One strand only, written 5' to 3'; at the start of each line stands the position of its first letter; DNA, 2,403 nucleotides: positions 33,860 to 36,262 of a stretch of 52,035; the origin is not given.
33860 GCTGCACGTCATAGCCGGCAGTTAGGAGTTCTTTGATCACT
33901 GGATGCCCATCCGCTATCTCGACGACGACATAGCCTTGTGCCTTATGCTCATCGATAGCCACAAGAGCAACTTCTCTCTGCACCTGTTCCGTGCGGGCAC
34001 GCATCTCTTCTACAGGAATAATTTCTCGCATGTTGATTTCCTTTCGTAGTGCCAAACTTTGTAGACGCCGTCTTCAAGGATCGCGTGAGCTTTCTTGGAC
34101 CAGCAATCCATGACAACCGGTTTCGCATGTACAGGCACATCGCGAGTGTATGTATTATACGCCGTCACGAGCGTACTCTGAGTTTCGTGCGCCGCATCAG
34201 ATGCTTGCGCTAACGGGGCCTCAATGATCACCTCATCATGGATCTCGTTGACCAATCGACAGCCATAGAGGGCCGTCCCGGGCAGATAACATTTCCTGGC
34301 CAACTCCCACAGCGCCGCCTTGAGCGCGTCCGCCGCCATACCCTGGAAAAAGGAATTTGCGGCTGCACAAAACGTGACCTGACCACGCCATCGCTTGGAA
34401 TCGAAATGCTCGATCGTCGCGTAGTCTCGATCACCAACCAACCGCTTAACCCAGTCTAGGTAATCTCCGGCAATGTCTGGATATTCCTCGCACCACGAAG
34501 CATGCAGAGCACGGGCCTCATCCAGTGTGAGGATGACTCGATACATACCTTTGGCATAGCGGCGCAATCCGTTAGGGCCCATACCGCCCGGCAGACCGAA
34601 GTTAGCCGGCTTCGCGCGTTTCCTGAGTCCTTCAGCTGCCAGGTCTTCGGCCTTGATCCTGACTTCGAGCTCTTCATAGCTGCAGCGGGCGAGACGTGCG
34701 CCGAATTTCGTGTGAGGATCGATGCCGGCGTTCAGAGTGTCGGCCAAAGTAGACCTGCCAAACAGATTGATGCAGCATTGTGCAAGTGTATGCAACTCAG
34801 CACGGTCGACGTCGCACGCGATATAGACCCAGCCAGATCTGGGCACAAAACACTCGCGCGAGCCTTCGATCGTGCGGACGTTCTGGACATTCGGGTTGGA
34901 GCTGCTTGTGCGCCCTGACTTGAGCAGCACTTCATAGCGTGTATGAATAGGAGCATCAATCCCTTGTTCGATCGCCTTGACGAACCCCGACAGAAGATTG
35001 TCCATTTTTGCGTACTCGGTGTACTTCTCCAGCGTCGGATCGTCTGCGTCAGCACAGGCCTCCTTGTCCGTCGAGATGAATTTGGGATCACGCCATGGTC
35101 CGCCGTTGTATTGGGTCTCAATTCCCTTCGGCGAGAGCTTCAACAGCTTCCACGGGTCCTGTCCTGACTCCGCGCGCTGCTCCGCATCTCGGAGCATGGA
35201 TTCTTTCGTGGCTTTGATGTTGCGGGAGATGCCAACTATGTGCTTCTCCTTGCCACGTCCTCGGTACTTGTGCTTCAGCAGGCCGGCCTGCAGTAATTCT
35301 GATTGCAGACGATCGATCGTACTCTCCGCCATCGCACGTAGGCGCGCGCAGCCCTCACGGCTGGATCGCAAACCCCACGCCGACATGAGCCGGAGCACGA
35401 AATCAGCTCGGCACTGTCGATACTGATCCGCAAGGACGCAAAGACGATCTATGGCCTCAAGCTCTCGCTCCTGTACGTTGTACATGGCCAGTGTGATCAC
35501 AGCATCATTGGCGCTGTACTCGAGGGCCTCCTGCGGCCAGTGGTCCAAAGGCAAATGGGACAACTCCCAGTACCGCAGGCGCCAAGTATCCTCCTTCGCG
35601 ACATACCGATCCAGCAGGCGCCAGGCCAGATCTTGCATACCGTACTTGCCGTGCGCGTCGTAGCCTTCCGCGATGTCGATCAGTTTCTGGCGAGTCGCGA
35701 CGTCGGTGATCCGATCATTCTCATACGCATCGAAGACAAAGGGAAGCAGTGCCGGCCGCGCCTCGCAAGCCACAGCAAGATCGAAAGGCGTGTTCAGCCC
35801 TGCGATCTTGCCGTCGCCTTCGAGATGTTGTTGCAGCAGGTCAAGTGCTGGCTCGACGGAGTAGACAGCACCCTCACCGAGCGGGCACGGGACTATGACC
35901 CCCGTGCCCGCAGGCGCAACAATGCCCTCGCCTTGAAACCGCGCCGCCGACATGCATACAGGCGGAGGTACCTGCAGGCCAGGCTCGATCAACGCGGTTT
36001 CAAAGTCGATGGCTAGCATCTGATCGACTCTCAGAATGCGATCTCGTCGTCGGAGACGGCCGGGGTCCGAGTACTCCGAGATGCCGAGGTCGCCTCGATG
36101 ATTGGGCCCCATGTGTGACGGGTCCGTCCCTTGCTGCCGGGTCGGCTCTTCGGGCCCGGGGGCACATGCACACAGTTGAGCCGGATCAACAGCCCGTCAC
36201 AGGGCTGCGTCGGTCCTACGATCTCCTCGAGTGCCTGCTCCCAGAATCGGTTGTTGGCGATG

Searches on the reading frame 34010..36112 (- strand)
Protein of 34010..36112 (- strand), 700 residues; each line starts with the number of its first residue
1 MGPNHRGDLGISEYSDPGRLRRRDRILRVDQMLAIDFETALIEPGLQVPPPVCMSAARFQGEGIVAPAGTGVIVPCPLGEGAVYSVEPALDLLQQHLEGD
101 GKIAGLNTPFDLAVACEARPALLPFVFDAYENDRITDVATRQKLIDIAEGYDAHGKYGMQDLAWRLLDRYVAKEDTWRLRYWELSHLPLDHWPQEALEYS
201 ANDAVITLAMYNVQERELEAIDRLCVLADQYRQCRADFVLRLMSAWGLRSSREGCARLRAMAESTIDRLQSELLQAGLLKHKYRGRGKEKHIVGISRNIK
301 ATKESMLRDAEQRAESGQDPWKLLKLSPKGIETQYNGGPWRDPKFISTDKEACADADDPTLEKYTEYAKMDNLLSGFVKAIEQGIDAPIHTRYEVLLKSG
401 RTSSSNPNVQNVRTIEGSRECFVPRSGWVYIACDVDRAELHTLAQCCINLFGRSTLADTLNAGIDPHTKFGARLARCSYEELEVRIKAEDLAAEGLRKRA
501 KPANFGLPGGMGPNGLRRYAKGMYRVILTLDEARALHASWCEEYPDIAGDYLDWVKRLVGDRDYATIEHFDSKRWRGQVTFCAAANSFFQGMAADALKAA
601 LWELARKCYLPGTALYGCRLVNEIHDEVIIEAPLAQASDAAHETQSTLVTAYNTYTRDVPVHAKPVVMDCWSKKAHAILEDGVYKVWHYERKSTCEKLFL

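Call 10: search_protein_families(library=pfam, proteins=[window:34010-36112:-], max_evalue=0.01)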
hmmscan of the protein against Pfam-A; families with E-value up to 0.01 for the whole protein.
window:34010-36112:- (700 aa): 2 families
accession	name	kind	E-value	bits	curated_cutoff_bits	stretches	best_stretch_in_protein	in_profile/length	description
PF00476.26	DNA_pol_A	-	1.2e-31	110.4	34.3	1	346-671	58-379/381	DNA polymerase family A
PF01612.26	DNA_pol_A_exo1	-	0.00043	20.6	23.6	1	81-216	63-170/173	3'-5' exonuclease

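Call 75: search_dna_similar(query=window:34010-36112:-, collection=phages, mode=protein, max_rows=15)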
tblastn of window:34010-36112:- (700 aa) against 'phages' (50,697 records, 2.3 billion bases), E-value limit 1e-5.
Records with a match: 197; places in all: 198; records where one place covers at least 80% of the query: 6.
Best place of each record, by identity: <60% 197.
By first word of the organism name: Vibrio 39; Microbacterium 30; Bacteriophage 26; Thermus 18; Pseudomonas 15; Listeria 15; Bacillus 8; Streptomyces 6; Rhizobium 6; Rhodobacter 5; and 20 more.
By host as written in the record: - 42; Microbacterium foliorum NRRL B-24224 SEA 17; Microbacterium foliorum NRRL B-24224 8; Listeria monocytogenes 6; Thermus thermophilus 6; Rhodobacter capsulatus YW1 5; Thermus thermophilus HB8 5; Vibrio parahaemolyticus 5; and 71 more.
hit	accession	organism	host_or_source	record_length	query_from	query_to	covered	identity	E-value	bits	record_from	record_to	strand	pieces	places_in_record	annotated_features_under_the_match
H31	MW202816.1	Caudoviricetes sp.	Manatee Spring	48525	31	669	91%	27.7%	4e-51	198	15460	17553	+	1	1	DNA polymerase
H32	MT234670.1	Pseudanabaena phage PA-SR01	Pseudanabaena sp. KCZY-C8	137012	92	674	83%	25.7%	2e-24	115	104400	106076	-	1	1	DNA-directed DNA polymerase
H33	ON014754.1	Pseudanabaena phage Pam2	Pseudanabaena sp.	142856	92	674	83%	25.7%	5e-24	114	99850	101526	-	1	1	DNA-directed DNA polymerase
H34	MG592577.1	Vibrio phage 1.207.B._10N.222.51.C2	Vibrio breoganii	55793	105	672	81%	23.4%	2e-7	61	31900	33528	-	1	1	hypothetical protein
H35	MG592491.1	Vibrio phage 1.117.O._10N.261.45.E9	Vibrio breoganii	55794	105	672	81%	23.4%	2e-7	61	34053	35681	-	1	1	hypothetical protein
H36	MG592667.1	Vibrio phage 2.117.O._10N.261.45.E9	Vibrio breoganii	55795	105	672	81%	23.4%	2e-7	61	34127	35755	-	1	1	hypothetical protein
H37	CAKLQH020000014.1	Acinetobacter phage MD-2021a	not known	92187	139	631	70%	24.5%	1e-11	75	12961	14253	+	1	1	polA: DNA polymerase I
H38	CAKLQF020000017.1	Acinetobacter phage MD-2021a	not known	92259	139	631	70%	24.5%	1e-11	75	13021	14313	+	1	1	polA: DNA polymerase I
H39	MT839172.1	Bacteriophage sp.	human fecal samples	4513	190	673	69%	24.8%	2e-17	93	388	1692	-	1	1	record has no annotation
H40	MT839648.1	Bacteriophage sp.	human fecal samples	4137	186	636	64%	24.6%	6e-17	91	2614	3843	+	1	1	record has no annotation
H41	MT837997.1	Bacteriophage sp.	human fecal samples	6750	190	628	63%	24.1%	1e-13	81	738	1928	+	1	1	record has no annotation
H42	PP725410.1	Streptomyces phage GiJojo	Streptomyces mirabilis NRRL B-2400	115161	213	633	60%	25.0%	5e-11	72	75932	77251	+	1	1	132: DNA polymerase I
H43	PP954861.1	Pseudomonas phage Lebethron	Pseudomonas taiwanensis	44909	194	601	58%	23.1%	9e-8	62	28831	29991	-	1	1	DNA polymerase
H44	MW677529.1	Rhodobacter phage RcZahn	Rhodobacter capsulatus YW1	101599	247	605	51%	25.9%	4e-9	66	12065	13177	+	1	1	15: DNA polymerase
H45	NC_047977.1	Microbacterium phage Hendrix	Microbacterium foliorum NRRL B-24224 SEA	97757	369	672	43%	29.6%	4e-15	86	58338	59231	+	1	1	88: DNA polymerase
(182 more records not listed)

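Call 77: find_homologous_proteins(query=window:34010-36112:-, max_evalue=1e-20)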
Query window:34010-36112:- (700 aa): 211 proteins with E <= 1e-20 among 8000 candidates; the best 120 are listed.
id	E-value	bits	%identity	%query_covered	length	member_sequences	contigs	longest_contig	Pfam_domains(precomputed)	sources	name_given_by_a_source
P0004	0.0e+0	1562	100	96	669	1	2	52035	PF00476.27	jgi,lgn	jgi:DNA polymerase I-like protein with 3'-5' exonuclease and polymerase domains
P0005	0.0e+0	1070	69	95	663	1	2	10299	PF00476.27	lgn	-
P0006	0.0e+0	1034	68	95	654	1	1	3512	PF00476.27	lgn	-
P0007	0.0e+0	1015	66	94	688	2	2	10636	PF00476.27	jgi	jgi:DNA polymerase-1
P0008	4.9e-279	946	64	94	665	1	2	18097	PF01612.27,PF00476.27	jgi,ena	-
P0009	9.6e-274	928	61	94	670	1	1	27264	PF00476.27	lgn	-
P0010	2.1e-246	838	58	93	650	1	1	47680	PF00476.27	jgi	jgi:DNA polymerase-1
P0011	2.9e-244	831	57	94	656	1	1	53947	PF01612.27,PF00476.27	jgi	jgi:DNA polymerase I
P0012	1.2e-226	772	55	94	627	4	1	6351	PF00476.27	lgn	-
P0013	7.1e-226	770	56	94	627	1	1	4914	PF00476.27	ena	-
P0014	1.3e-224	766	56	94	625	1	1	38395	PF00476.27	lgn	-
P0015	6.8e-220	750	55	94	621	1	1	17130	PF00476.27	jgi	jgi:hypothetical protein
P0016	8.9e-217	740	55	94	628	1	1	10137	PF00476.27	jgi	jgi:DNA polymerase I-like protein with 3'-5' exonuclease and polymerase domains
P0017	6.8e-216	737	53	94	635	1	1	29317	PF00476.27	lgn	-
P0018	8.4e-215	733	52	93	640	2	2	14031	PF00476.27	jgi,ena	-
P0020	1.1e-213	730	56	85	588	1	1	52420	PF00476.27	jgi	jgi:DNA polymerase I-like protein with 3'-5' exonuclease and polymerase domains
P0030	3.4e-189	649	49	94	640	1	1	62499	PF00476.27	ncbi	-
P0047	1.4e-122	429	39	92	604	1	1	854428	PF01612.27,PF00476.27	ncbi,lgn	-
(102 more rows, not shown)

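Call 78: find_encoding_contigs(protein=P0005, flank=10000, max_places=2)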
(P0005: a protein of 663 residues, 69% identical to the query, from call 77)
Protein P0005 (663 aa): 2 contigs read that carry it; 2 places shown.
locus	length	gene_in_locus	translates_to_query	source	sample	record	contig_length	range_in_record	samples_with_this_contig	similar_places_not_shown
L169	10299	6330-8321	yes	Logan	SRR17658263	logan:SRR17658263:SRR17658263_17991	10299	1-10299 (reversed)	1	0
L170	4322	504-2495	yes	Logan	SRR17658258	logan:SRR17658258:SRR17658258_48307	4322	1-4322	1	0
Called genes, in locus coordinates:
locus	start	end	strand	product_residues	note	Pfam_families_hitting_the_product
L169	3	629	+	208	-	?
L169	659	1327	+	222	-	-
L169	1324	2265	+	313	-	PF18909:dGTP_diPhyd_N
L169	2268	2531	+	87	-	-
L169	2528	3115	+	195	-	-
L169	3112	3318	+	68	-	-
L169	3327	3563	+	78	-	-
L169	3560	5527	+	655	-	-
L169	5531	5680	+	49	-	-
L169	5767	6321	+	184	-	-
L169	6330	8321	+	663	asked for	PF00476:DNA_pol_A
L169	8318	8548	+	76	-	-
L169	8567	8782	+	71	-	-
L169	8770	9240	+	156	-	-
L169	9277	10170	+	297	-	-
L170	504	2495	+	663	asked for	PF00476:DNA_pol_A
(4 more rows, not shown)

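Call 79: find_encoding_contigs(protein=P0007, flank=10000, max_places=2)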
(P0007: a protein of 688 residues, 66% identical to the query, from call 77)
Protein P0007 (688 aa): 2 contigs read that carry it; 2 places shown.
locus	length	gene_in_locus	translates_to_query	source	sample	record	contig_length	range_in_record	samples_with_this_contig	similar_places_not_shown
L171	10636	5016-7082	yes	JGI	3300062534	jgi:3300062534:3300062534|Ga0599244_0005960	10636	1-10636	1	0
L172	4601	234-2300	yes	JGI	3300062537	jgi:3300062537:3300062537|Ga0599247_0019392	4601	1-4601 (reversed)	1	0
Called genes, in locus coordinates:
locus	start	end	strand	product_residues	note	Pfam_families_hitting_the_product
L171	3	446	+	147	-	PF18909:dGTP_diPhyd_N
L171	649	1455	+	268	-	PF05869:Dam (weak)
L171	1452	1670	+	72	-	-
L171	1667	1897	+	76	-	-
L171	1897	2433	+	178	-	-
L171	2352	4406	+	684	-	PF00270:DEAD (faint)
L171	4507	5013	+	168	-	-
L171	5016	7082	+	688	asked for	PF00476:DNA_pol_A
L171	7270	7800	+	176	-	-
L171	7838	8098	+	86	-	-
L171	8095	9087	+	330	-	-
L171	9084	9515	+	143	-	-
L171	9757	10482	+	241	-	-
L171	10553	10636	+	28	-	?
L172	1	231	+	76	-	?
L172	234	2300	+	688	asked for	PF00476:DNA_pol_A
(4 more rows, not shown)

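Call 80: find_encoding_contigs(protein=P0009, flank=10000, max_places=2)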
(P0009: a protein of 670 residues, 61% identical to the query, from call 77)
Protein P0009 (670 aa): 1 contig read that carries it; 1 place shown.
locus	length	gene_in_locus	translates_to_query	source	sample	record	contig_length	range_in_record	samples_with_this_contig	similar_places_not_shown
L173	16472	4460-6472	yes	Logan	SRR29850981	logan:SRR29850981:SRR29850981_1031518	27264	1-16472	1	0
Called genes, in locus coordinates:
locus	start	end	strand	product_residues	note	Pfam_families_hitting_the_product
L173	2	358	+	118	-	?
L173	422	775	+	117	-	-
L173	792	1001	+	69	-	-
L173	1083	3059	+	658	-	-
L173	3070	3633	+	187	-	-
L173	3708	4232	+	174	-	-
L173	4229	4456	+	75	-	-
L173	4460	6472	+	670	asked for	PF00476:DNA_pol_A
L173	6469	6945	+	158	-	-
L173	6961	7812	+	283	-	-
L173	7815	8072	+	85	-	-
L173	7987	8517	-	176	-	PF00182:Glyco_hydro_19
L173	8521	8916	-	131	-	-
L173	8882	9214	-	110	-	-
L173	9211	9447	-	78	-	-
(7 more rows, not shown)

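Call 81: find_encoding_contigs(protein=P0010, flank=10000, max_places=2)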
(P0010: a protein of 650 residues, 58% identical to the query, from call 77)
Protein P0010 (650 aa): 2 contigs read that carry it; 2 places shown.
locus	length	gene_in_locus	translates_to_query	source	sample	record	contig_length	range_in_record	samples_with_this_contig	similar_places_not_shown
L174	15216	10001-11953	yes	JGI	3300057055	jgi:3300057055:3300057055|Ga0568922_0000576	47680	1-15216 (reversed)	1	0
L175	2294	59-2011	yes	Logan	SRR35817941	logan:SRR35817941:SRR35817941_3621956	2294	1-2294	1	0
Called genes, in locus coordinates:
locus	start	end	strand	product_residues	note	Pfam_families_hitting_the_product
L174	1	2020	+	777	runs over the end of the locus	PF19263:DUF5906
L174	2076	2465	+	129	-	-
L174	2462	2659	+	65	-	-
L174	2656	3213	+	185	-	-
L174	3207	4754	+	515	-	-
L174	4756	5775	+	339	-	PF18909:dGTP_diPhyd_N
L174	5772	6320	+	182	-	PF05869:Dam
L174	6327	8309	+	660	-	-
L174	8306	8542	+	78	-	-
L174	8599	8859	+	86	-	-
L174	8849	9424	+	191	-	-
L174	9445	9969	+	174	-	-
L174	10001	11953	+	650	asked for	PF00476:DNA_pol_A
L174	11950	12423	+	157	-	-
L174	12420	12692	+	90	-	-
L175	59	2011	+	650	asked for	PF00476:DNA_pol_A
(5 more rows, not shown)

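Call 86: find_encoding_contigs(protein=P0008, flank=10000, max_places=2)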
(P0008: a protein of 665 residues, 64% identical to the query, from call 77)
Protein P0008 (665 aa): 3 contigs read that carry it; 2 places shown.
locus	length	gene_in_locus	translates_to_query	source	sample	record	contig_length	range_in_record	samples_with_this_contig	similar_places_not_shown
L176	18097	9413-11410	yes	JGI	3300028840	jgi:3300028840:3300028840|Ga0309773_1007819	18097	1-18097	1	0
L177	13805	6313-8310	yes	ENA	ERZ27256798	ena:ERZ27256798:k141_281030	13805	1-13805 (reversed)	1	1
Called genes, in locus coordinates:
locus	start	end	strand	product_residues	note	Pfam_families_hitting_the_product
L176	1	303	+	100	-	?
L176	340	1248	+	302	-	PF18024:HTH_50 (faint), PF00126:HTH_1 (weak)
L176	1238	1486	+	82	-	-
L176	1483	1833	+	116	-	-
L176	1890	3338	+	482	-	PF12705:PDDEXK_1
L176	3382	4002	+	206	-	-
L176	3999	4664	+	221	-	PF18909:dGTP_diPhyd_N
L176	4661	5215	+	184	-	PF03819:MazG (faint)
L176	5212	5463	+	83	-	-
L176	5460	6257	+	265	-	-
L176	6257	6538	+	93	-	-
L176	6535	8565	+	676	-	-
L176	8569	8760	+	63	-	-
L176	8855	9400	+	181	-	-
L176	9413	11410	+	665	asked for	PF01612:DNA_pol_A_exo1 (weak), PF00476:DNA_pol_A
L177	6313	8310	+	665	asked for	PF01612:DNA_pol_A_exo1 (weak), PF00476:DNA_pol_A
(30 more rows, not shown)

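Call 87: find_encoding_contigs(protein=P0011, flank=10000, max_places=2)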
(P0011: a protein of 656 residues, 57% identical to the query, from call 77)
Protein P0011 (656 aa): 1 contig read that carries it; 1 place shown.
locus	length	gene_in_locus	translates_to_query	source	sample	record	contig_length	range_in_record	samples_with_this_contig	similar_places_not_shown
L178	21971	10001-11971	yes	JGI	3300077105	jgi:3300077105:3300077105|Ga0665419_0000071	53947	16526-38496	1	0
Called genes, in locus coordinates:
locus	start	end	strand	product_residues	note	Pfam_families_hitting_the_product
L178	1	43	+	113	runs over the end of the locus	-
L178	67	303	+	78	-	-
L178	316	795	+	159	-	-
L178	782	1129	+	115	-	-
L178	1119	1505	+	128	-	-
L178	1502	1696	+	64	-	-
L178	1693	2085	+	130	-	PF05014:Nuc_deoxyrib_tr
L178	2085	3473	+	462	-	-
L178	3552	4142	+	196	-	PF00413:Peptidase_M10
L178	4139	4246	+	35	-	-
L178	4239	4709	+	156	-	-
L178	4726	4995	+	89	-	-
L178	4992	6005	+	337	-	PF18909:dGTP_diPhyd_N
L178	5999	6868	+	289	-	-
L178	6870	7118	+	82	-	-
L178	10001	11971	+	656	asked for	PF01612:DNA_pol_A_exo1 (weak), PF00476:DNA_pol_A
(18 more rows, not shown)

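Call 88: find_encoding_contigs(protein=P0020, flank=10000, max_places=2)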
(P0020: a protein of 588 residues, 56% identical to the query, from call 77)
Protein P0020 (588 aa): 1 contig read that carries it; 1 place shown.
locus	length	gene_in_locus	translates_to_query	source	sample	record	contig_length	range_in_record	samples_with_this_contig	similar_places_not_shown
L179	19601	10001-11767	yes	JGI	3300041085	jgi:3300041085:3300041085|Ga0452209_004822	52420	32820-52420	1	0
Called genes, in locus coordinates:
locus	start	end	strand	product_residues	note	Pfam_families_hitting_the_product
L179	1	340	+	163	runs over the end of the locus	-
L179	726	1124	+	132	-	-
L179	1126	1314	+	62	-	-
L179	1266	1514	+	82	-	-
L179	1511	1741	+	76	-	-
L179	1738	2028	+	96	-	-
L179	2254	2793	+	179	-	PF00413:Peptidase_M10 (weak)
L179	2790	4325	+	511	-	-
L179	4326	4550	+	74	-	-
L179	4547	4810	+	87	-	-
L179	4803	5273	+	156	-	PF05869:Dam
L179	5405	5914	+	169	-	PF02511:Thy1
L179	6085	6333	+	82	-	-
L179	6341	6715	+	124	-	-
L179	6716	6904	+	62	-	-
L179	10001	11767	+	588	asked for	PF00476:DNA_pol_A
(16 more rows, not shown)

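Call 105: find_encoding_contigs(protein=P0030, flank=10000, max_places=1)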
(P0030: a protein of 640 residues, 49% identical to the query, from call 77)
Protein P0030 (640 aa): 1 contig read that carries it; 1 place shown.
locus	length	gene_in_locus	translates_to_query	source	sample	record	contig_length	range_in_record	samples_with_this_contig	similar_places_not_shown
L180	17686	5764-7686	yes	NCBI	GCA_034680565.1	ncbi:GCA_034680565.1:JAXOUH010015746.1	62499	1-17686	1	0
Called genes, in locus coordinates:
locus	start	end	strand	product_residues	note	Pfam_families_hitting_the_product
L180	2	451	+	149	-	?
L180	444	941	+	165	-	PF05869:Dam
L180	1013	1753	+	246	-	-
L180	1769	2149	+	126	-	-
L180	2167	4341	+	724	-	-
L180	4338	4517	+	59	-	-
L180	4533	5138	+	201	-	-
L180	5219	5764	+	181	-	-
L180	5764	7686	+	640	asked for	PF00476:DNA_pol_A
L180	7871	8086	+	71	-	-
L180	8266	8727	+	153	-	-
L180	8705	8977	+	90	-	-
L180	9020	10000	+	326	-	-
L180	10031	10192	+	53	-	-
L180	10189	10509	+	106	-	-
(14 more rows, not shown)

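Call 106: find_encoding_contigs(protein=P0047, flank=10000, max_places=1)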
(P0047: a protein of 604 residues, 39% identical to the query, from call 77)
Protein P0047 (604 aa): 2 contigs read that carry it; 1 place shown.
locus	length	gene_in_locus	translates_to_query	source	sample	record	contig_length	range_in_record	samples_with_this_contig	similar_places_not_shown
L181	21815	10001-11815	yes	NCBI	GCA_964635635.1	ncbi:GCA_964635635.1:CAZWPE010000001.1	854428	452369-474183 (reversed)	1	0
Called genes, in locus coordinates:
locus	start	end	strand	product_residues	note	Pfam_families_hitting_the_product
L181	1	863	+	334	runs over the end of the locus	PF01636:APH, PF01633:Choline_kinase (weak)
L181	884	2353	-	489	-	PF17289:Terminase_6C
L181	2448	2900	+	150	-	-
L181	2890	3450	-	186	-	-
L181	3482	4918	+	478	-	PF08906:T6SS_Tdi1_C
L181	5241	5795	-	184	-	PF00239:Resolvase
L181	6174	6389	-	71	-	-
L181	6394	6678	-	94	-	PF04365:BrnT_toxin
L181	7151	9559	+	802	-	PF19263:DUF5906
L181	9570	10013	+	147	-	-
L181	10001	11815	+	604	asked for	PF01612:DNA_pol_A_exo1, PF00476:DNA_pol_A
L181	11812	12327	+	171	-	-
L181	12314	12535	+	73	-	PF12728:HTH_17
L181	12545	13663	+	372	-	PF14659:Phage_int_SAM_3, PF00589:Phage_integrase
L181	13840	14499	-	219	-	PF01928:CYTH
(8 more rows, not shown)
